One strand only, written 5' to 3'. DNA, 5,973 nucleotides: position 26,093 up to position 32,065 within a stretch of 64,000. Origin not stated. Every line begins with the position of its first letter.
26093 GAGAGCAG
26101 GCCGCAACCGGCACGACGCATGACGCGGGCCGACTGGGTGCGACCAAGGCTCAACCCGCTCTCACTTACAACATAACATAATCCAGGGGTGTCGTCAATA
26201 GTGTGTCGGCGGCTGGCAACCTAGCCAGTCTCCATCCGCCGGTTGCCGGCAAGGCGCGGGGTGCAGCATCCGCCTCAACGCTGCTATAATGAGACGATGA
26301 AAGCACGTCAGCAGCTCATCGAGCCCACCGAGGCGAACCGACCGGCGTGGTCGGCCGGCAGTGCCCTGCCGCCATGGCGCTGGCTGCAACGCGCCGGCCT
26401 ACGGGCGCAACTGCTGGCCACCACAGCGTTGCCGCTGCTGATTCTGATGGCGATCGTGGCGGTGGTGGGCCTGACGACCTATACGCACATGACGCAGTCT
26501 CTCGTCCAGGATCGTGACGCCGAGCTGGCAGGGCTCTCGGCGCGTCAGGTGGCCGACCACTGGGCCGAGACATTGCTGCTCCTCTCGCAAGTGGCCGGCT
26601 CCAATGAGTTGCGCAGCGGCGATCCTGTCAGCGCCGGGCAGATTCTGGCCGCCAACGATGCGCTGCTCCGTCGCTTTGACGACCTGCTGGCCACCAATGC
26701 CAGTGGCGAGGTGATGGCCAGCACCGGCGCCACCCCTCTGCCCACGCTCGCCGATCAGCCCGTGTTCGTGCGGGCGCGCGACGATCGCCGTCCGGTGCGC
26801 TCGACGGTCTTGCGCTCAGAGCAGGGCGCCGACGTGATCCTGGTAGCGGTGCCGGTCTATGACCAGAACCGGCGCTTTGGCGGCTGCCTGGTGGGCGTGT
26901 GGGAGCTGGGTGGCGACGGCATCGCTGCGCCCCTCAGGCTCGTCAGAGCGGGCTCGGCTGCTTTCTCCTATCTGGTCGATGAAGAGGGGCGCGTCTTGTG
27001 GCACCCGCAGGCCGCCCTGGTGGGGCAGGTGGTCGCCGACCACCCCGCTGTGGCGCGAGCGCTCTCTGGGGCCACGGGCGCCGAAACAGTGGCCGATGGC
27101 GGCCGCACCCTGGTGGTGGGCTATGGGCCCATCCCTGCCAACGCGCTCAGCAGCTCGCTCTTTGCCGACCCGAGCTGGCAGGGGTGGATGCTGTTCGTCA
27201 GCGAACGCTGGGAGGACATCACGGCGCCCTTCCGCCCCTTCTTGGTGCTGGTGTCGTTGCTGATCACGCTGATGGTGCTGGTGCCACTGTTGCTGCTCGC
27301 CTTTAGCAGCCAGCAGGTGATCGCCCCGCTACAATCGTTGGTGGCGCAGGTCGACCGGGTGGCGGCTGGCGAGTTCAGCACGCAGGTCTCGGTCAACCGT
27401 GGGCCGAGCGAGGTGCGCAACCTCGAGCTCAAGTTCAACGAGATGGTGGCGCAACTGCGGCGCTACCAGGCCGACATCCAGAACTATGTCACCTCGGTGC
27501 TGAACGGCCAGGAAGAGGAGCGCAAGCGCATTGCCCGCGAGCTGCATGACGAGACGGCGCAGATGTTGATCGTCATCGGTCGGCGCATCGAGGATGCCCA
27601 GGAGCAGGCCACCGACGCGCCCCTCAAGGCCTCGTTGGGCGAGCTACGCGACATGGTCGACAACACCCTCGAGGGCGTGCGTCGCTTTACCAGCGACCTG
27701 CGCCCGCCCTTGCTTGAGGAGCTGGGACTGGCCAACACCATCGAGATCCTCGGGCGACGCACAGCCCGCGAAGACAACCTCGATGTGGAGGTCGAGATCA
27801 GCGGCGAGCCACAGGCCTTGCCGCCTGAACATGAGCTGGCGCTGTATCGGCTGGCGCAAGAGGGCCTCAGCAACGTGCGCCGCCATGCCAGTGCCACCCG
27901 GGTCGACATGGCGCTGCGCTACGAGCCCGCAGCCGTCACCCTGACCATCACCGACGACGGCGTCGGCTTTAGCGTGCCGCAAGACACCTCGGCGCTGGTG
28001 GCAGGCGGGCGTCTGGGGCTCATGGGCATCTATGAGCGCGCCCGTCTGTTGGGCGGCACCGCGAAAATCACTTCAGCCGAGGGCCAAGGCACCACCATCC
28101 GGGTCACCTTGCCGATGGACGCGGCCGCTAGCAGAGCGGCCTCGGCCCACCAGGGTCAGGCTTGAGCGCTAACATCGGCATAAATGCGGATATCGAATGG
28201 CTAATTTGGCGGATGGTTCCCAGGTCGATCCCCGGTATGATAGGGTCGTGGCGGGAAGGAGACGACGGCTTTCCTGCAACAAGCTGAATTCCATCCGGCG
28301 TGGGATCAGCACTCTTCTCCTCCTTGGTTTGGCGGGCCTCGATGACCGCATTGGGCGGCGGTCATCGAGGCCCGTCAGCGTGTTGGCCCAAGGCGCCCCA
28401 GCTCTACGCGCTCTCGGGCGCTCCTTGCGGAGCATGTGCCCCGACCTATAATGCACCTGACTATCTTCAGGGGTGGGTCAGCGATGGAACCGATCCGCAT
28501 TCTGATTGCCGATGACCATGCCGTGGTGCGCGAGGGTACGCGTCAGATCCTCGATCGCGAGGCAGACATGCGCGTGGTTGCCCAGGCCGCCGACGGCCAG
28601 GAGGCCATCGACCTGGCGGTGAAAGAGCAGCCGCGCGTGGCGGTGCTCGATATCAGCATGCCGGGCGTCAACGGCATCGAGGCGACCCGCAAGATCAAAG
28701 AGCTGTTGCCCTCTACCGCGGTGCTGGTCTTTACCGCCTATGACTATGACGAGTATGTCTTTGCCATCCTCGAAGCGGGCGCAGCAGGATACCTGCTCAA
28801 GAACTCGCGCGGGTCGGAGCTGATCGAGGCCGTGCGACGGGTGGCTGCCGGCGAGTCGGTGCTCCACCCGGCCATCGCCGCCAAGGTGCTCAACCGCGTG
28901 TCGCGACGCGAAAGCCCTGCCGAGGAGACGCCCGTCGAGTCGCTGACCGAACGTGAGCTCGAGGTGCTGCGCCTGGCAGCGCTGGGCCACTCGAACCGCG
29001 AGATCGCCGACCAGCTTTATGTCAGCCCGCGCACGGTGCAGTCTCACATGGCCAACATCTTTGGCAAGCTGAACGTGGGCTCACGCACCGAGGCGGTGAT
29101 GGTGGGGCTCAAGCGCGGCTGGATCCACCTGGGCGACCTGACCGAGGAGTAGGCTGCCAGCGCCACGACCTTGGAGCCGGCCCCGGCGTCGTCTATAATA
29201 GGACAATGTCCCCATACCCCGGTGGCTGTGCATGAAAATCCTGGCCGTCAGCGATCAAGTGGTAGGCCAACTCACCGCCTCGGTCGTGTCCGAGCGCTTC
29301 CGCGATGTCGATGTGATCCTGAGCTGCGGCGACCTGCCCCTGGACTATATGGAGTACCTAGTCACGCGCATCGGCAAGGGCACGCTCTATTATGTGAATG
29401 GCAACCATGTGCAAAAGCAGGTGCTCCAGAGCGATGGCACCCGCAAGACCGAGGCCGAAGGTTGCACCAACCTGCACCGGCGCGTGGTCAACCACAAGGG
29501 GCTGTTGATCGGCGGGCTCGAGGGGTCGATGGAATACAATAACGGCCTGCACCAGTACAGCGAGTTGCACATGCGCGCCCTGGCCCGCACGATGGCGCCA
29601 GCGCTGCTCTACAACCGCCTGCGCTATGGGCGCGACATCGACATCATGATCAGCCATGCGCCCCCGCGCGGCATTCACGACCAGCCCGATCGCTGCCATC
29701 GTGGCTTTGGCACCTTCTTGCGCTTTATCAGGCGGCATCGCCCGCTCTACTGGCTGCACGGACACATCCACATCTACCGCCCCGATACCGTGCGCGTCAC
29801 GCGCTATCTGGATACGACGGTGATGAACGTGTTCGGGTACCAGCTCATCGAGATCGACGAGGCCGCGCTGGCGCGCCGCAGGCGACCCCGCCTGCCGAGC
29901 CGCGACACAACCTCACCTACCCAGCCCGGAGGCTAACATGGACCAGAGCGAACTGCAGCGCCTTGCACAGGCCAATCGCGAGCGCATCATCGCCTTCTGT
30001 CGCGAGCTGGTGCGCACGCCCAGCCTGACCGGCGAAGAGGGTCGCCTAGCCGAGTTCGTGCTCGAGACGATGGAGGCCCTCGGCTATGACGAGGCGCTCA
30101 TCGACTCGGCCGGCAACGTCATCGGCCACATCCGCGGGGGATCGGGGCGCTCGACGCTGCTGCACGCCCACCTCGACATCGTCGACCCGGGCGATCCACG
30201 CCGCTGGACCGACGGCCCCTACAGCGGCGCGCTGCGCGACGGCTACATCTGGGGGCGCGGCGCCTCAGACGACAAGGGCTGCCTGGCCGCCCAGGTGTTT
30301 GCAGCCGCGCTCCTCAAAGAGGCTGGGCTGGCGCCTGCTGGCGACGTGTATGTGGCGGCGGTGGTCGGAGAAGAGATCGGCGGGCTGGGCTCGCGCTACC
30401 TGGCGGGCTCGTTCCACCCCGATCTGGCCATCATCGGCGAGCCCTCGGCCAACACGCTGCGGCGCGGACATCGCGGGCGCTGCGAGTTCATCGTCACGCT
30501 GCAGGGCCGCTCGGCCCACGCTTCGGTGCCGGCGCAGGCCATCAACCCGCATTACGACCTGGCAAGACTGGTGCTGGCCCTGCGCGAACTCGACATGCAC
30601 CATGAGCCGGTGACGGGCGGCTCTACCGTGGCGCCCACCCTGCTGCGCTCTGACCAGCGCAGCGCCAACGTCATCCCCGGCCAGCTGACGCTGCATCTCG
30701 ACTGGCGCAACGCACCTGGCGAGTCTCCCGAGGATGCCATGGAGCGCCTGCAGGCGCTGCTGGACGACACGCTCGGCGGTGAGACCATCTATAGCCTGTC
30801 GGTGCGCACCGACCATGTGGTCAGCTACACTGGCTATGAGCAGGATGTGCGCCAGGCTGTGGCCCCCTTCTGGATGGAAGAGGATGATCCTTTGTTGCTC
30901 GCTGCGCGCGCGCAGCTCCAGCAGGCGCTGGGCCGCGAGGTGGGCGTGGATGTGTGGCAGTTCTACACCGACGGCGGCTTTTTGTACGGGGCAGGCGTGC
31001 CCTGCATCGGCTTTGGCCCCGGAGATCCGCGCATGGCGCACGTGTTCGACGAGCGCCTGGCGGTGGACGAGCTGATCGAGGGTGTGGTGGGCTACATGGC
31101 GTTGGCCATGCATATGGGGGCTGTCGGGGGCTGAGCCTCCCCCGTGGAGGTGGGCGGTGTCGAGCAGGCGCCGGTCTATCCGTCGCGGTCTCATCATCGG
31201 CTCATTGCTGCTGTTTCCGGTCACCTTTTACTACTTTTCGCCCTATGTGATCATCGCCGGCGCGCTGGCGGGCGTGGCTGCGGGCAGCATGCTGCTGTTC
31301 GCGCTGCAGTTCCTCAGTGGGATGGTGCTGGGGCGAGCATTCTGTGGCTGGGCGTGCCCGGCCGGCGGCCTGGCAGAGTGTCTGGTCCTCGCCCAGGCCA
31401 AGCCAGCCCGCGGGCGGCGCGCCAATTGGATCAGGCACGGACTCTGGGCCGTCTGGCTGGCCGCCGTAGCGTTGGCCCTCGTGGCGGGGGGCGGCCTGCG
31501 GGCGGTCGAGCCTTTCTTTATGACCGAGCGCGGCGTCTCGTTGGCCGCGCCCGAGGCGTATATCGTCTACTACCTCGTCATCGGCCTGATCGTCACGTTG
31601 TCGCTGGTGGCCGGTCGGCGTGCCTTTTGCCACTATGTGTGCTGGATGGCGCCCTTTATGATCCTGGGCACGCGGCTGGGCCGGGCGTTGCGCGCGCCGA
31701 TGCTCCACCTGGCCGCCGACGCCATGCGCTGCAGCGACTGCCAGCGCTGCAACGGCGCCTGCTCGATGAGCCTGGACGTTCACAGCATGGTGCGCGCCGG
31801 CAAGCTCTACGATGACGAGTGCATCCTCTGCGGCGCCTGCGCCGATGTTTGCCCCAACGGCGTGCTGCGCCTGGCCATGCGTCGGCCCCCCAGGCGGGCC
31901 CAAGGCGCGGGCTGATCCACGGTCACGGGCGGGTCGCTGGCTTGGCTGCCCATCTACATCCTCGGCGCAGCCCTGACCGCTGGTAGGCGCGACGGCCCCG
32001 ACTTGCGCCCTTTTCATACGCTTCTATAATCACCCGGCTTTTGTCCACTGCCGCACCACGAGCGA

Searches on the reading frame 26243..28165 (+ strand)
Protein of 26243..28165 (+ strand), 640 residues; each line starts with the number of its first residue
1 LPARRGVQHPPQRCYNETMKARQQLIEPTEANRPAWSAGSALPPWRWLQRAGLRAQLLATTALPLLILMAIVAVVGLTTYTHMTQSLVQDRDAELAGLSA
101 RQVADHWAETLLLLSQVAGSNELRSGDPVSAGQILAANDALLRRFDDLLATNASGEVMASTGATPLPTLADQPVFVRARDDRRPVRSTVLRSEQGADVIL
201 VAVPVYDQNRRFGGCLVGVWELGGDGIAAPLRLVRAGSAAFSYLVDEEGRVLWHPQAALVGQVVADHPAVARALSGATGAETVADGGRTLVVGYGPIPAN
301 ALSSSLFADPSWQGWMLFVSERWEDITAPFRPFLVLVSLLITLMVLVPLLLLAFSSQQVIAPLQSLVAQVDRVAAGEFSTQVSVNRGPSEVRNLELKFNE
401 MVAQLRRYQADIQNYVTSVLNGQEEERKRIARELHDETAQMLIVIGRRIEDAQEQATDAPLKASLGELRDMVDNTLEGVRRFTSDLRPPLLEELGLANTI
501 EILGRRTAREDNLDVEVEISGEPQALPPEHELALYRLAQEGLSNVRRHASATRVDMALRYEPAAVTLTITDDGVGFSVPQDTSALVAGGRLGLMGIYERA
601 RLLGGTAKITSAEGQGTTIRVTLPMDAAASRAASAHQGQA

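Call 18: search_protein_families(library=pfam, proteins=[window:26243-28165:+])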
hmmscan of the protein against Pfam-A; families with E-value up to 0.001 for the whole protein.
window:26243-28165:+ (640 aa): 4 families
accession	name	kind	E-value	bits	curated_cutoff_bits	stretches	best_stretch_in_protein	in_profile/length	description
PF02743.24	dCache_1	-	2e-13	50.9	45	1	100-292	19-225/240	Cache domain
PF07730.19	HisKA_3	-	2.7e-13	50.7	24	1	426-490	1-67/68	Histidine kinase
PF02518.31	HATPase_c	-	2.1e-12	47.9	26.4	1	531-626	3-110/111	Histidine kinase-, DNA gyrase B-, and HSP90-like ATPase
PF00672.30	HAMP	-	4.2e-09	37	25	1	356-406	3-52/53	HAMP domain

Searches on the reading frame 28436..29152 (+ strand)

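Call 18: search_protein_families(library=pfam, proteins=[window:28436-29152:+])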
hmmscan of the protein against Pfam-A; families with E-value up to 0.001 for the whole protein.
window:28436-29152:+ (238 aa): 5 families
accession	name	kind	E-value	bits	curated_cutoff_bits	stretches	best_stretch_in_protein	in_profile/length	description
PF00072.30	Response_reg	-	4.8e-28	98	30.2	1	22-134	1-111/111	Response regulator receiver domain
PF00196.25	GerE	-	1.9e-21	75.9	23.5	1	168-222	1-55/57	Bacterial regulatory proteins, luxR family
PF08281.18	Sigma70_r4_2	-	1.2e-06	28.5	25.7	1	168-206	9-48/54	Sigma-70, region 4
PF13384.12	HTH_23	-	6e-05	23.2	24.6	1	173-202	6-35/50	Homeodomain-like domain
PF13551.12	HTH_29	-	0.00064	20.2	28.1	0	176-203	3-31/64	Winged helix-turn helix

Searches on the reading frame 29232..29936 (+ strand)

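Call 18: search_protein_families(library=pfam, proteins=[window:29232-29936:+])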
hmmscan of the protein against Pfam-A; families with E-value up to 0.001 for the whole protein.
window:29232-29936:+ (234 aa): 2 families
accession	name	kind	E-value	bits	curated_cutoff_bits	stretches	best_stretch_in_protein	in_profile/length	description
PF00149.33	Metallophos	-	5.8e-07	30.6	21.5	1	24-182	29-191/191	Calcineurin-like phosphoesterase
PF12850.12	Metallophos_2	-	0.0007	20.1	27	0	1-70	1-60/154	Calcineurin-like phosphoesterase superfamily domain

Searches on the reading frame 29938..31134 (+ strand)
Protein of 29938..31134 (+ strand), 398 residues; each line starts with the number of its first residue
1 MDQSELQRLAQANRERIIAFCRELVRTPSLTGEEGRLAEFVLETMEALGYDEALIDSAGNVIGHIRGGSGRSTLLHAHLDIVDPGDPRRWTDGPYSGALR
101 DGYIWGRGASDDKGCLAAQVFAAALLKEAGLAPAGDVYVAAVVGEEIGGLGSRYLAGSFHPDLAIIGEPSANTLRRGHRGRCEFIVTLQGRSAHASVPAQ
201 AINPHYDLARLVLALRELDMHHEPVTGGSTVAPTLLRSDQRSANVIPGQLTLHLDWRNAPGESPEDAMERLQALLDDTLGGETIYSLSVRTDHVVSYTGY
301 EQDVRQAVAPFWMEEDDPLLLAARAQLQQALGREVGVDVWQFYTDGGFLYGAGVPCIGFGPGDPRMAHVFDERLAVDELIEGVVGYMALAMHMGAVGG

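Call 19: search_protein_families(library=pfam, proteins=[window:29938-31134:+])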
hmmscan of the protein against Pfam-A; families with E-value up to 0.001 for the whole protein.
window:29938-31134:+ (398 aa): 4 families
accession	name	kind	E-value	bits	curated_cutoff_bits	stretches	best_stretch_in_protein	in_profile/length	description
PF01546.33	Peptidase_M20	-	4.9e-31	108.7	24.6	1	74-391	1-205/206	Peptidase family M20/M25/M40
PF07687.19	M20_dimer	-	1.8e-18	66.9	21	1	177-279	2-103/107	Peptidase dimerisation domain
PF04389.22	Peptidase_M28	-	1.4e-08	35.2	21.3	1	60-159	1-79/193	Peptidase family M28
PF05343.19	Peptidase_M42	-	0.00019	21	23.2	0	100-165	124-186/292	M42 glutamyl aminopeptidase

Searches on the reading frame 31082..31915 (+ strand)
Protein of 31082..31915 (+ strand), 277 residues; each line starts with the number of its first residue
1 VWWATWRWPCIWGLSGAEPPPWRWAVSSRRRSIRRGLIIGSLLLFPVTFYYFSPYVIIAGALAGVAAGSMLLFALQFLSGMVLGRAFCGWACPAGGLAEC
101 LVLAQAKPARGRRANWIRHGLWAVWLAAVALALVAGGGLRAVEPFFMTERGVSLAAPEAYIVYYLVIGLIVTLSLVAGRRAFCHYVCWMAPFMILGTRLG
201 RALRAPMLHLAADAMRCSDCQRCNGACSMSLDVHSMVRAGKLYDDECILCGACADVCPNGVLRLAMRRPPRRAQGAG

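Call 19: search_protein_families(library=pfam, proteins=[window:31082-31915:+])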
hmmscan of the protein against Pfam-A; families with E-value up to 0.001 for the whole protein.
window:31082-31915:+ (277 aa): 8 families
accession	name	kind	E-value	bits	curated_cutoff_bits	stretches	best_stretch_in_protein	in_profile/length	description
PF12801.12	Fer4_5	-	5.2e-09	36.4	22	1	70-101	6-37/48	4Fe-4S binding domain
PF00037.32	Fer4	-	7.3e-07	29.2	21.1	1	244-262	5-23/24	4Fe-4S binding domain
PF13187.11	Fer4_9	-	7.4e-07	29.5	27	1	216-261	1-51/52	4Fe-4S dicluster domain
PF13237.11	Fer4_10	-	1.2e-05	25.5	25.5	1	212-258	4-53/53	4Fe-4S dicluster domain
PF12838.12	Fer4_7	-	2.9e-05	24.9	27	1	247-271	2-26/52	4Fe-4S dicluster domain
PF14697.11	Fer4_21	-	0.00016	22.1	35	1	214-260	5-55/59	4Fe-4S dicluster domain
PF13534.11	Fer4_17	-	0.00022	22.2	22.2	0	245-261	44-60/61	4Fe-4S dicluster domain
PF12797.12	Fer4_2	-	0.00099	19.4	24.5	1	244-258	6-21/22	4Fe-4S binding domain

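Call 49: search_protein_families(library=ncbifam, proteins=[window:31082-31915:+], max_evalue=0.00001)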
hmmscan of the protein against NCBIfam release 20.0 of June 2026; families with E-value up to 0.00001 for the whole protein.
window:31082-31915:+ (277 aa): 3 families
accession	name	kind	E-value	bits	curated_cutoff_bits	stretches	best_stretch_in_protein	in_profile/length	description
TIGR02163.1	napH_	subfamily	4.7e-19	68.9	213.05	1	36-264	29-253/255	NapH/MauN family ferredoxin-type protein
NF007013.0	PRK09477.1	equivalog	4.8e-16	58.7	234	1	54-267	68-279/286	quinol dehydrogenase ferredoxin subunit NapH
NF007382.0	PRK09898.1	equivalog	4.7e-06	26.3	213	1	211-264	150-200/208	ferredoxin-like protein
